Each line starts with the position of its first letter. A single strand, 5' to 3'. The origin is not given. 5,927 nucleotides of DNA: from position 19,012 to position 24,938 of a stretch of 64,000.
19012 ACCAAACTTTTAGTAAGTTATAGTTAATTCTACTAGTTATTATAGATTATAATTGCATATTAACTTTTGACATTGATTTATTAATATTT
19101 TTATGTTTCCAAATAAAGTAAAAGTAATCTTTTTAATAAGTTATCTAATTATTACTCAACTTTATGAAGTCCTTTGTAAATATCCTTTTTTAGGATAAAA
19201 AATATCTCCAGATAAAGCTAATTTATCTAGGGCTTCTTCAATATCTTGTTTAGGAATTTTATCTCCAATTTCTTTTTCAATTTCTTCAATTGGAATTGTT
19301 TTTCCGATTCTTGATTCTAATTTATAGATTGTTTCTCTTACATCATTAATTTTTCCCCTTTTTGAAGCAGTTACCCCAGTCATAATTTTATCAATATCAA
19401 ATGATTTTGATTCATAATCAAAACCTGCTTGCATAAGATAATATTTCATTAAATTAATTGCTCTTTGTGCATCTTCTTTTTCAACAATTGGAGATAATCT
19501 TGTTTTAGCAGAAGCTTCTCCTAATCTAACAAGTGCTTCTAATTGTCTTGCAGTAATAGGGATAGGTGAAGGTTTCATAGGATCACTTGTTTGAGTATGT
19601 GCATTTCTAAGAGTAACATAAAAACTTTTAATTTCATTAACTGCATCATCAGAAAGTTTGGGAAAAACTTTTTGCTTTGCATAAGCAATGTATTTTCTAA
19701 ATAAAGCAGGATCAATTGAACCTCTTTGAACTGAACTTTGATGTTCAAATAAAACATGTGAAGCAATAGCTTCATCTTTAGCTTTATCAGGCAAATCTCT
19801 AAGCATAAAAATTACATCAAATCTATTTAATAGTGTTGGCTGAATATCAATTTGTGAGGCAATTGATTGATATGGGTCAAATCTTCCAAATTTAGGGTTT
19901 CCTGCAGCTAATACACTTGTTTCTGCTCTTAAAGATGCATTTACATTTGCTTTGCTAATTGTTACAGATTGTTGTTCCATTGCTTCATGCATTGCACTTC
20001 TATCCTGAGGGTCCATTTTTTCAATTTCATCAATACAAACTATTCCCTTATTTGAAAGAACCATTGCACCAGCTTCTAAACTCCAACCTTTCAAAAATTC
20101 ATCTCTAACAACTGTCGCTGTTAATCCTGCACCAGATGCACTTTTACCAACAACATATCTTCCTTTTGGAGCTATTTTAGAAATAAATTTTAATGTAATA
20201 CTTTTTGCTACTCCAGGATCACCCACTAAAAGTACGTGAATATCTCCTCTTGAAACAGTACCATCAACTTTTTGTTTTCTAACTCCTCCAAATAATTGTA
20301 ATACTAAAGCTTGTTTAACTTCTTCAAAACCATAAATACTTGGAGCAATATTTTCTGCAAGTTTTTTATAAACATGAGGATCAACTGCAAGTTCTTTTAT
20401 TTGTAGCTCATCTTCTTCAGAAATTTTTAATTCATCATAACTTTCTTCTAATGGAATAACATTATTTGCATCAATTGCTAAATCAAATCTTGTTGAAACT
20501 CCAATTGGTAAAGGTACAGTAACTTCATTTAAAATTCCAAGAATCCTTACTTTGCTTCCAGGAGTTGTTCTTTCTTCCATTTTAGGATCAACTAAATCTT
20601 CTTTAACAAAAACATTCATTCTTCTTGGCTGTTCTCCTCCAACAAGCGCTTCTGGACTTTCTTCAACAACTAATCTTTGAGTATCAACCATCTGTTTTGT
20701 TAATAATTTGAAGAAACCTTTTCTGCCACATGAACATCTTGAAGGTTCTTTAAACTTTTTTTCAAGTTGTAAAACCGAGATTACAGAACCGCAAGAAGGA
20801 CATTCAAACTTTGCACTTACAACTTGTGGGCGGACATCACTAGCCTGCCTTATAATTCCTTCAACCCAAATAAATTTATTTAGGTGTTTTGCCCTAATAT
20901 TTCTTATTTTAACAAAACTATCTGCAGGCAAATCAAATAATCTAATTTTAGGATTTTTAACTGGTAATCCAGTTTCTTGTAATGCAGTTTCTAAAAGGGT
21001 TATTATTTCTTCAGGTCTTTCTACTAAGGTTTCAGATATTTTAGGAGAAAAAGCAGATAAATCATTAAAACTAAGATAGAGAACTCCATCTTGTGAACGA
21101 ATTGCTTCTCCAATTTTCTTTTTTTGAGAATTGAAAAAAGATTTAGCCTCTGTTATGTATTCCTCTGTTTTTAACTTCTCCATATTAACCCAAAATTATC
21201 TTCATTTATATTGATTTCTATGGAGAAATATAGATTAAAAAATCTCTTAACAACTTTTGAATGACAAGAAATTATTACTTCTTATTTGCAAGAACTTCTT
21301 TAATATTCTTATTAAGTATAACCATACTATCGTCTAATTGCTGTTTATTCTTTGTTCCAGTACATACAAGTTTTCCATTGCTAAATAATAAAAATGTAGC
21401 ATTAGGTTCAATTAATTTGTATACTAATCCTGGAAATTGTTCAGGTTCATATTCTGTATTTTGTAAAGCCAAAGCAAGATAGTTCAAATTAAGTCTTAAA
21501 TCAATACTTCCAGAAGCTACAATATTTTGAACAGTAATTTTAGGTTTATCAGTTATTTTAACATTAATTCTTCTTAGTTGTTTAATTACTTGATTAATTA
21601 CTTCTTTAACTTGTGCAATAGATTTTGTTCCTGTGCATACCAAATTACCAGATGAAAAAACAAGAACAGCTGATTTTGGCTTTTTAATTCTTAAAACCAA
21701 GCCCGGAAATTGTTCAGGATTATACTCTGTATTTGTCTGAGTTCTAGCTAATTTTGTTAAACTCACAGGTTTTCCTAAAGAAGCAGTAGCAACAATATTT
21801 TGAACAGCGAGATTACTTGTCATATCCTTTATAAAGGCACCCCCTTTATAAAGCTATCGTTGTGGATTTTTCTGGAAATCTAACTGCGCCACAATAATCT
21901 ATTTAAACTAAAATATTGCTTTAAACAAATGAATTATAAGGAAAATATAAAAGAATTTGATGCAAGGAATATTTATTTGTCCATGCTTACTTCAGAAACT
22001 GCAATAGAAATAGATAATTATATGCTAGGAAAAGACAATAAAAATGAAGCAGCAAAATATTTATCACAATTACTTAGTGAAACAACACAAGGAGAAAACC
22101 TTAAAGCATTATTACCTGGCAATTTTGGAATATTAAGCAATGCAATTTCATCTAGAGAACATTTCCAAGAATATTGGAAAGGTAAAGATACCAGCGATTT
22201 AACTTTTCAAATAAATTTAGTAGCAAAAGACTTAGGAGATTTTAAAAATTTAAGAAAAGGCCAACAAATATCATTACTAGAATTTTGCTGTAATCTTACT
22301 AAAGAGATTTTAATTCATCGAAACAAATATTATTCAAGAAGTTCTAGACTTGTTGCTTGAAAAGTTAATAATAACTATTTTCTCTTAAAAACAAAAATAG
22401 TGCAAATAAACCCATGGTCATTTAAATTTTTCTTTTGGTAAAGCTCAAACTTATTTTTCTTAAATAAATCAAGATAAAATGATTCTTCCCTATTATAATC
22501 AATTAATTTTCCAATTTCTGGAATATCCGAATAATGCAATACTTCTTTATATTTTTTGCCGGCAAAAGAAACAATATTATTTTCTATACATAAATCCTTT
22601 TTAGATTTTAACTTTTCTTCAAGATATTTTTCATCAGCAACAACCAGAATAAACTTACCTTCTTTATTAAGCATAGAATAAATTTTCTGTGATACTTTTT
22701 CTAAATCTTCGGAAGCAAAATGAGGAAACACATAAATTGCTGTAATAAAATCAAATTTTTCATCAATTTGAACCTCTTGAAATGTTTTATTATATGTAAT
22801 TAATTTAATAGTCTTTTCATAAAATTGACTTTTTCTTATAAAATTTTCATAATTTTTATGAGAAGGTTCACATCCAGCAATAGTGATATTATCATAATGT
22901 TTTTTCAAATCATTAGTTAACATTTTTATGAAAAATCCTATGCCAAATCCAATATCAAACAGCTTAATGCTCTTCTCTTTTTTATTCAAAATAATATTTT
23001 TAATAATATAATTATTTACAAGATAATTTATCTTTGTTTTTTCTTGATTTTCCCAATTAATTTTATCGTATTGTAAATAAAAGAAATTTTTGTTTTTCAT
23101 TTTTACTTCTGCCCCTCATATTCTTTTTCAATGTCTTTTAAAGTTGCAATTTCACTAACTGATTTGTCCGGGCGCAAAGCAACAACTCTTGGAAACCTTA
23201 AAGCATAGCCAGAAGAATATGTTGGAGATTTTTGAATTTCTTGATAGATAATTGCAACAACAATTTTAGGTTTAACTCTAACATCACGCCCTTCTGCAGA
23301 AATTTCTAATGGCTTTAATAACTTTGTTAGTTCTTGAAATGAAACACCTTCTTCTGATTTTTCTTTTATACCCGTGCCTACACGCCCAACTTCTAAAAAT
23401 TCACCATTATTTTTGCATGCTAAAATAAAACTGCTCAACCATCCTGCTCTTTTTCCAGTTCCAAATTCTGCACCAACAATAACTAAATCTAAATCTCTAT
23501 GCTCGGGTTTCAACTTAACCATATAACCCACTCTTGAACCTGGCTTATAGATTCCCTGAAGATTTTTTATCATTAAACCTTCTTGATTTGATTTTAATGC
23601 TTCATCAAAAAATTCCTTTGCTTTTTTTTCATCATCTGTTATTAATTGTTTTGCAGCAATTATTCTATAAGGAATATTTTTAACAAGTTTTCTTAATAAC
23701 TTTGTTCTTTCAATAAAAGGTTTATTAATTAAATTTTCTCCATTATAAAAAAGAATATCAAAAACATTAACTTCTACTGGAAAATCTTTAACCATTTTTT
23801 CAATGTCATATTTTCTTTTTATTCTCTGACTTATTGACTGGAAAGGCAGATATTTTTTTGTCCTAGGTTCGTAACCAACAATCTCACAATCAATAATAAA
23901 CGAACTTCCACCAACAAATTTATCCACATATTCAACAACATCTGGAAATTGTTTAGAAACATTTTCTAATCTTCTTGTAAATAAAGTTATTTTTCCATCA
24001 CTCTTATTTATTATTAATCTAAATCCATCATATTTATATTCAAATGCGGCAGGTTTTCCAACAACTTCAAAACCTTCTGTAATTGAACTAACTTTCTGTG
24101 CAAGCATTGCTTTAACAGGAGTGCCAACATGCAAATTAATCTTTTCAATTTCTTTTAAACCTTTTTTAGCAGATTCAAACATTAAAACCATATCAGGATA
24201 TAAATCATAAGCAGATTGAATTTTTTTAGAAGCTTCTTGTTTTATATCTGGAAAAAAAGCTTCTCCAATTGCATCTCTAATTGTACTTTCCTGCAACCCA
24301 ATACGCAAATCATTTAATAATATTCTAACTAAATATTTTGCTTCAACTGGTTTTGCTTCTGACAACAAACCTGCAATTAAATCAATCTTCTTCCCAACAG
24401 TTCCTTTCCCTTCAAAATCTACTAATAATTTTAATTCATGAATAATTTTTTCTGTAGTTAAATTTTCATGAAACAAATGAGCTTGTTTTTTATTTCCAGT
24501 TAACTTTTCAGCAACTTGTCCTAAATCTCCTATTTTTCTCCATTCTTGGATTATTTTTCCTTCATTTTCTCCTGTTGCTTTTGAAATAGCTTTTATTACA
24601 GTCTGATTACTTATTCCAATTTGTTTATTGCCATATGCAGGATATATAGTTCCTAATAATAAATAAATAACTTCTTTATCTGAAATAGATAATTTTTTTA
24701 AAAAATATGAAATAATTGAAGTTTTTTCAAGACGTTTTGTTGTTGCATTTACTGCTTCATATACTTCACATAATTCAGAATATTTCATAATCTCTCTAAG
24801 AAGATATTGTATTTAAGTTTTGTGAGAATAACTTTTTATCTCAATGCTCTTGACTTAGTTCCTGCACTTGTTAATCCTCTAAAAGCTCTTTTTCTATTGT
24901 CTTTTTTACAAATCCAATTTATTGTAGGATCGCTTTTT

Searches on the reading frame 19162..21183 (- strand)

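Call 28: search_protein_families(library=ncbifam, proteins=[window:19162-21183:-], max_evalue=0.00001)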
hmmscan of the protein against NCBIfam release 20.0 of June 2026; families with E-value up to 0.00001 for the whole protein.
window:19162-21183:- (673 aa): 1 family
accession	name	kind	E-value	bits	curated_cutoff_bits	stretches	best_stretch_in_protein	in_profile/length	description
NF040949.1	minchrom_main_MCM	domain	3.9e-211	702.9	940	1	6-671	5-681/682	minichromosome maintenance protein MCM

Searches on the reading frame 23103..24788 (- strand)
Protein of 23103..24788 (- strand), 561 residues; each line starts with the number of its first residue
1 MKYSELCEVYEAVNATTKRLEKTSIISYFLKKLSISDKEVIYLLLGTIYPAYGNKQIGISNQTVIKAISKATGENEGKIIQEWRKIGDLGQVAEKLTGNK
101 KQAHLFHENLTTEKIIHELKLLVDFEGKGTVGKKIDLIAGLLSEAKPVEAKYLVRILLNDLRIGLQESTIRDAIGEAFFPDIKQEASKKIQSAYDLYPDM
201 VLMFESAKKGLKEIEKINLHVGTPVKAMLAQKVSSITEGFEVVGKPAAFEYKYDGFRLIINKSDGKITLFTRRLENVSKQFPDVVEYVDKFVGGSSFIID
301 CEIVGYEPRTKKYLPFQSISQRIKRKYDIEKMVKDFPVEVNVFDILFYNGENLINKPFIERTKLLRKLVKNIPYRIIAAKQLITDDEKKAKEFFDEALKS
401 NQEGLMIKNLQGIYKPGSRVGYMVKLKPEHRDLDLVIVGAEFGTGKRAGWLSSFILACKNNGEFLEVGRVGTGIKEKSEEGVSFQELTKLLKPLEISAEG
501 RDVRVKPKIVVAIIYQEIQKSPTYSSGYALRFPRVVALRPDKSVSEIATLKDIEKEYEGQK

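Call 28: search_protein_families(library=ncbifam, proteins=[window:23103-24788:-], max_evalue=0.00001)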
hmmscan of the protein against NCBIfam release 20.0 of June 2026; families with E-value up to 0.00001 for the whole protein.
window:23103-24788:- (561 aa): 13 families
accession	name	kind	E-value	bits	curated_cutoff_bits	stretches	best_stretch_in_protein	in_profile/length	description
TIGR00574.1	dnl1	superfamily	1.6e-124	416.5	217.8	1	58-557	3-526/527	ATP-dependent DNA ligase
NF041331.1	LigA_Halo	equivalog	2.7e-116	389.3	830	1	1-555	1-549/552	ATP-dependent DNA ligase LigA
NF002868.0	PRK03180.1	equivalog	9.1e-88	295.1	641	1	1-555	1-504/509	ATP-dependent DNA ligase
NF006701.0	PRK09247.1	equivalog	6.9e-61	206.8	543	1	6-555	4-533/540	ATP-dependent DNA ligase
TIGR04120.1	DNA_lig_bact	equivalog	3.6e-56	191.3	400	1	6-554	3-523/526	cisplatin damage response ATP-dependent DNA ligase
TIGR02779.1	NHEJ_ligase_lig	equivalog_domain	5.2e-40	137.5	227.75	1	247-547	16-300/302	non-homologous end-joining DNA ligase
NF007210.0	PRK09632.1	equivalog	3.3e-37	128.2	989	1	217-548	470-778/781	ATP-dependent DNA ligase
TIGR02776.1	NHEJ_ligase_prk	equivalog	3.6e-34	118.6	373.2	1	248-549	8-294/587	DNA ligase D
NF006078.0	PRK08224.1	equivalog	2.9e-33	115.2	296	1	218-491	2-258/350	ATP-dependent DNA ligase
NF004628.0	PRK05972.1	subfamily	1.7e-27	96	895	1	224-549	243-547/870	ATP-dependent DNA ligase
NF007211.0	PRK09633.1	equivalog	7.1e-24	84.1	774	1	245-521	16-288/610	DNA ligase D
NF005796.0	PRK07636.1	subfamily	2.5e-20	72.8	337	1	249-421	22-179/275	ATP-dependent DNA ligase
NF006592.0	PRK09125.1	equivalog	5.2e-12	45.3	200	1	317-478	99-247/283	DNA ligase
